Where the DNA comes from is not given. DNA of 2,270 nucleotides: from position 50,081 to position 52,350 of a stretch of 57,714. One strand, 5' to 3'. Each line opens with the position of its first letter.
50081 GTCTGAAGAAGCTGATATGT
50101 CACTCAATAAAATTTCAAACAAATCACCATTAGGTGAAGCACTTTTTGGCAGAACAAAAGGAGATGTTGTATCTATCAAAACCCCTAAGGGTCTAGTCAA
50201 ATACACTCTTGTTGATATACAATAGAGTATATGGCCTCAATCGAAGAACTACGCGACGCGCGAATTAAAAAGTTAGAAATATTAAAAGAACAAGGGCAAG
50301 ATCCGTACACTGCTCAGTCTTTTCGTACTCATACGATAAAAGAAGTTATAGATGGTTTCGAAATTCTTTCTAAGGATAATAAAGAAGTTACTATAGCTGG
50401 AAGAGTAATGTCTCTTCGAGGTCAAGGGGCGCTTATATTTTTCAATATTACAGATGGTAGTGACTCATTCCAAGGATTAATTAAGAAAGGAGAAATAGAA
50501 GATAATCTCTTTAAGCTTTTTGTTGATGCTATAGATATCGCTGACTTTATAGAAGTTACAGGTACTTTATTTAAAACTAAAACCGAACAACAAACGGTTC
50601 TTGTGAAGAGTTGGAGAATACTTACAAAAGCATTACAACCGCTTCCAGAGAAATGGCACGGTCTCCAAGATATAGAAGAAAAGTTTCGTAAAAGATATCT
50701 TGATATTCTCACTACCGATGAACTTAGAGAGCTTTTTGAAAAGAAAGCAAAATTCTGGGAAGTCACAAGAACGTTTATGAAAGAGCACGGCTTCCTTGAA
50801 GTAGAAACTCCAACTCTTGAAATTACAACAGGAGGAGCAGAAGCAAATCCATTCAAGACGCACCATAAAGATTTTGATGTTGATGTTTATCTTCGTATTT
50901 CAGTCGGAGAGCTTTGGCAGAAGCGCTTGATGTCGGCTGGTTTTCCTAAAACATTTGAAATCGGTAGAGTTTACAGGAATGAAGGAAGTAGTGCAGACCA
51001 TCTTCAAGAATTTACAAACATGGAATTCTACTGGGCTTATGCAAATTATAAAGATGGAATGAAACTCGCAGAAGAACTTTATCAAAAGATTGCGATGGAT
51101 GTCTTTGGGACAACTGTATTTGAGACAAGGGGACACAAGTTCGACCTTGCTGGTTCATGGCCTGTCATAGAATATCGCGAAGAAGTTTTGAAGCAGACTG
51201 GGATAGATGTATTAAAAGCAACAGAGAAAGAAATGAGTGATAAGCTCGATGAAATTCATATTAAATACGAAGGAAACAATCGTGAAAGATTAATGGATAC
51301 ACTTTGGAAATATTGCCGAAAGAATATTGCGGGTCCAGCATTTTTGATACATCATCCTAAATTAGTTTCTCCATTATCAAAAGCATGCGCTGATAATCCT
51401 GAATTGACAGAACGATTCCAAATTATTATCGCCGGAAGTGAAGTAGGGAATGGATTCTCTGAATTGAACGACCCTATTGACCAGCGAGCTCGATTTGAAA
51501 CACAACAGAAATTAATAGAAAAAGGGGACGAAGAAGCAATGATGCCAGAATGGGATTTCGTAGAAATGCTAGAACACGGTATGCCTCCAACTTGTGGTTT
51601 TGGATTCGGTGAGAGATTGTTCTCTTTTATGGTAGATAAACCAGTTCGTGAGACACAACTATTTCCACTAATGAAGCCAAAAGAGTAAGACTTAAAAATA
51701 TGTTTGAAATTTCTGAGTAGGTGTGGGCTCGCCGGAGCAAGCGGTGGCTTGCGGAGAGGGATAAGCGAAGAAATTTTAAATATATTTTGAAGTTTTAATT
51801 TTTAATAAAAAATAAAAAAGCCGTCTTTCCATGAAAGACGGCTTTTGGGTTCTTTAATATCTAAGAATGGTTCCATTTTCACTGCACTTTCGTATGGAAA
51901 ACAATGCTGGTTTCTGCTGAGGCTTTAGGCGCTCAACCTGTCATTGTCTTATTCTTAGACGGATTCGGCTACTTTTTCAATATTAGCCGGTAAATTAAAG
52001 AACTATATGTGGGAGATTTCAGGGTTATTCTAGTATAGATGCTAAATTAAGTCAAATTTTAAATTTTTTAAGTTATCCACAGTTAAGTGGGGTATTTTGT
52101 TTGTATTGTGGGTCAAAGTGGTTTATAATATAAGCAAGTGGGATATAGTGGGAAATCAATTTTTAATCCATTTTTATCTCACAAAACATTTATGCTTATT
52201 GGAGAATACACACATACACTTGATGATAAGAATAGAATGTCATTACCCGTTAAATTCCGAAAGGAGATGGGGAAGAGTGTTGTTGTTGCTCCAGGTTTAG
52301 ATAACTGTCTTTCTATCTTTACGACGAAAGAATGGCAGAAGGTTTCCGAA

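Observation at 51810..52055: Orphan ~210-nt structured RNA with its own promoter and terminator, divergent from mraZ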

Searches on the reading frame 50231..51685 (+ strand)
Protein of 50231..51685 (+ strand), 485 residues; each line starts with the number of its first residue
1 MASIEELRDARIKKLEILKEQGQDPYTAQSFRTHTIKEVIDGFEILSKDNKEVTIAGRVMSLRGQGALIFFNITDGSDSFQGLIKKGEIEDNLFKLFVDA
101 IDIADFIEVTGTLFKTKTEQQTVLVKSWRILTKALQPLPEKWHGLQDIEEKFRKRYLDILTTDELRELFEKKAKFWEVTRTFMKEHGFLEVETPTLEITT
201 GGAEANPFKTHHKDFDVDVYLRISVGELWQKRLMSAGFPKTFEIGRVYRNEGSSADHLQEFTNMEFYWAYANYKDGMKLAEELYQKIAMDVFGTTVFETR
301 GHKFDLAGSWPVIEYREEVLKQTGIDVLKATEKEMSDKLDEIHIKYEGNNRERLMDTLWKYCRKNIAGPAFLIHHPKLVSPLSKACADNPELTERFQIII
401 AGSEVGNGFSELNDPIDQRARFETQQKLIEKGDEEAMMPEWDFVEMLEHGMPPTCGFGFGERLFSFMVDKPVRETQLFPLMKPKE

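Call 26: find_related_loci(query=window:50231-51685:+, collection=metagenome_contigs, flank=3000)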
Query window:50231-51685:+ (485 aa) in metagenome_contigs; peptide patterns used: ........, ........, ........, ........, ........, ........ (x = any residue, [..] = any of these).
600 stretches matched a pattern (row limit reached: there are more); 567 encode a relative of the query (tblastn E <= 1e-3); the best 80 are kept; 80 distinct loci.
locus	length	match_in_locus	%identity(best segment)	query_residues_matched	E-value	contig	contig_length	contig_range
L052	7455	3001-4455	88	1-485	0e+0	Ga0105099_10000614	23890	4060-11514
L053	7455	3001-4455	86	1-485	0e+0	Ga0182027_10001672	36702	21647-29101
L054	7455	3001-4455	84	1-485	0e+0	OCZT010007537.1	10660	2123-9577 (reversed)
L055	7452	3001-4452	85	1-485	0e+0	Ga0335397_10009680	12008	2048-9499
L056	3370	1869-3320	85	1-484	0e+0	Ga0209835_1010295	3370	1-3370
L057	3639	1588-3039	85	1-484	0e+0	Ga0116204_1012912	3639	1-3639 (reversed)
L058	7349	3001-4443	83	1-481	0e+0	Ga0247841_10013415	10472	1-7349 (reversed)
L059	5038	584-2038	82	1-485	0e+0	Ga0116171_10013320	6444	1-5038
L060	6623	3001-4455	80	1-485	0e+0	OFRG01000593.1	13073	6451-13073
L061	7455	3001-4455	79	1-485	0e+0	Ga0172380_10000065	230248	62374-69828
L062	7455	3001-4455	77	1-485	0e+0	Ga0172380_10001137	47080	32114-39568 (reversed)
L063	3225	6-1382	75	28-485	0e+0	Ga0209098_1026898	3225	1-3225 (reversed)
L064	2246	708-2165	70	1-485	0e+0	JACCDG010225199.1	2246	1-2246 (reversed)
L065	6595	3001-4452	69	1-485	0e+0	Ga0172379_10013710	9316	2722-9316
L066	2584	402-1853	68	1-484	0e+0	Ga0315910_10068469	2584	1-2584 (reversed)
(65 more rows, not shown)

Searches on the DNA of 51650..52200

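Call 4: search_rna_families(source=window, start=51650, end=52200, threshold=evalue, max_evalue=10, show_alignments=4)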
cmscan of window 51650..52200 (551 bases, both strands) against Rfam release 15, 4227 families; matches with E-value up to 10: 27.
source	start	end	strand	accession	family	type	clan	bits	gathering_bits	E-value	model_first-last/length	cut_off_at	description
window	51765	51845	+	RF02844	RefA9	Gene; antisense;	-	31.7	49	0.0056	1-64/64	no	Enterococcus sRNA A9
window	51782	51848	+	RF02552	RcsR1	Gene; sRNA;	-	24.5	60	0.0087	1-96/96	no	RcsR1 sRNA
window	51809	51887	-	RF02371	PyrG_leader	Cis-reg; leader;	-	23.8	65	0.78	1-78/78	no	PyrG leader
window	51785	51878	+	RF02555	hveRNA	Gene; rRNA;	-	22.8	90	0.24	1-124/124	no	mt-5S-like H. vermiformis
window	51811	51883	-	RF01859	Phe_leader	Cis-reg; leader;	-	22.1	55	0.29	1-125/125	no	Phenylalanine leader peptide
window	51783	51850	+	RF02618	SSRC34_2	Gene; sRNA;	-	20.5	48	0.72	1-125/125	no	Streptococcus sRNA 34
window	51688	51823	+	RF00433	Hsp90_CRE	Cis-reg; thermoregulator;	-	19.7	50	0.42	1-152/152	no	Hsp90 cis-regulatory element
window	51769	51846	+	RF02083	OrzO-P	Gene; antitoxin;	-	19.2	60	1.5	1-76/76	no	OrzO-P RNA antitoxin family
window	51750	51888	+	RF01579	RUF2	Gene; sRNA;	-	19.1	90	3.3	1-154/154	no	Plasmodium RNA of unknown function RUF2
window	51813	51954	-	RF02452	ncr1575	Gene; sRNA;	-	18.9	60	3.4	1-212/212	no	Bacillus sRNA ncr1575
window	51816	51901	-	RF01822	RsaJ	Gene; sRNA;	-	18.3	100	0.047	1-287/287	no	RNA Staph. aureus A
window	51799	51874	-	RF02366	Yfr19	Gene; sRNA;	-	18.2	70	5.4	1-82/82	no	Cyanobacterial functional RNA 19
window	51683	51864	+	RF01437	S_pombe_snR10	Gene; snRNA; snoRNA; HACA-box;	CL00031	18.1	50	6.2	1-167/167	no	small nucleolar RNA snR10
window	51809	51904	-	RF04182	GibS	Gene; sRNA;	-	17.5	115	6.5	1-142/142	no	GibS sRNA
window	51788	51846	+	RF01459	rliE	Gene; sRNA;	-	17.3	90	2.2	118-182/222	no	Listeria sRNA rliE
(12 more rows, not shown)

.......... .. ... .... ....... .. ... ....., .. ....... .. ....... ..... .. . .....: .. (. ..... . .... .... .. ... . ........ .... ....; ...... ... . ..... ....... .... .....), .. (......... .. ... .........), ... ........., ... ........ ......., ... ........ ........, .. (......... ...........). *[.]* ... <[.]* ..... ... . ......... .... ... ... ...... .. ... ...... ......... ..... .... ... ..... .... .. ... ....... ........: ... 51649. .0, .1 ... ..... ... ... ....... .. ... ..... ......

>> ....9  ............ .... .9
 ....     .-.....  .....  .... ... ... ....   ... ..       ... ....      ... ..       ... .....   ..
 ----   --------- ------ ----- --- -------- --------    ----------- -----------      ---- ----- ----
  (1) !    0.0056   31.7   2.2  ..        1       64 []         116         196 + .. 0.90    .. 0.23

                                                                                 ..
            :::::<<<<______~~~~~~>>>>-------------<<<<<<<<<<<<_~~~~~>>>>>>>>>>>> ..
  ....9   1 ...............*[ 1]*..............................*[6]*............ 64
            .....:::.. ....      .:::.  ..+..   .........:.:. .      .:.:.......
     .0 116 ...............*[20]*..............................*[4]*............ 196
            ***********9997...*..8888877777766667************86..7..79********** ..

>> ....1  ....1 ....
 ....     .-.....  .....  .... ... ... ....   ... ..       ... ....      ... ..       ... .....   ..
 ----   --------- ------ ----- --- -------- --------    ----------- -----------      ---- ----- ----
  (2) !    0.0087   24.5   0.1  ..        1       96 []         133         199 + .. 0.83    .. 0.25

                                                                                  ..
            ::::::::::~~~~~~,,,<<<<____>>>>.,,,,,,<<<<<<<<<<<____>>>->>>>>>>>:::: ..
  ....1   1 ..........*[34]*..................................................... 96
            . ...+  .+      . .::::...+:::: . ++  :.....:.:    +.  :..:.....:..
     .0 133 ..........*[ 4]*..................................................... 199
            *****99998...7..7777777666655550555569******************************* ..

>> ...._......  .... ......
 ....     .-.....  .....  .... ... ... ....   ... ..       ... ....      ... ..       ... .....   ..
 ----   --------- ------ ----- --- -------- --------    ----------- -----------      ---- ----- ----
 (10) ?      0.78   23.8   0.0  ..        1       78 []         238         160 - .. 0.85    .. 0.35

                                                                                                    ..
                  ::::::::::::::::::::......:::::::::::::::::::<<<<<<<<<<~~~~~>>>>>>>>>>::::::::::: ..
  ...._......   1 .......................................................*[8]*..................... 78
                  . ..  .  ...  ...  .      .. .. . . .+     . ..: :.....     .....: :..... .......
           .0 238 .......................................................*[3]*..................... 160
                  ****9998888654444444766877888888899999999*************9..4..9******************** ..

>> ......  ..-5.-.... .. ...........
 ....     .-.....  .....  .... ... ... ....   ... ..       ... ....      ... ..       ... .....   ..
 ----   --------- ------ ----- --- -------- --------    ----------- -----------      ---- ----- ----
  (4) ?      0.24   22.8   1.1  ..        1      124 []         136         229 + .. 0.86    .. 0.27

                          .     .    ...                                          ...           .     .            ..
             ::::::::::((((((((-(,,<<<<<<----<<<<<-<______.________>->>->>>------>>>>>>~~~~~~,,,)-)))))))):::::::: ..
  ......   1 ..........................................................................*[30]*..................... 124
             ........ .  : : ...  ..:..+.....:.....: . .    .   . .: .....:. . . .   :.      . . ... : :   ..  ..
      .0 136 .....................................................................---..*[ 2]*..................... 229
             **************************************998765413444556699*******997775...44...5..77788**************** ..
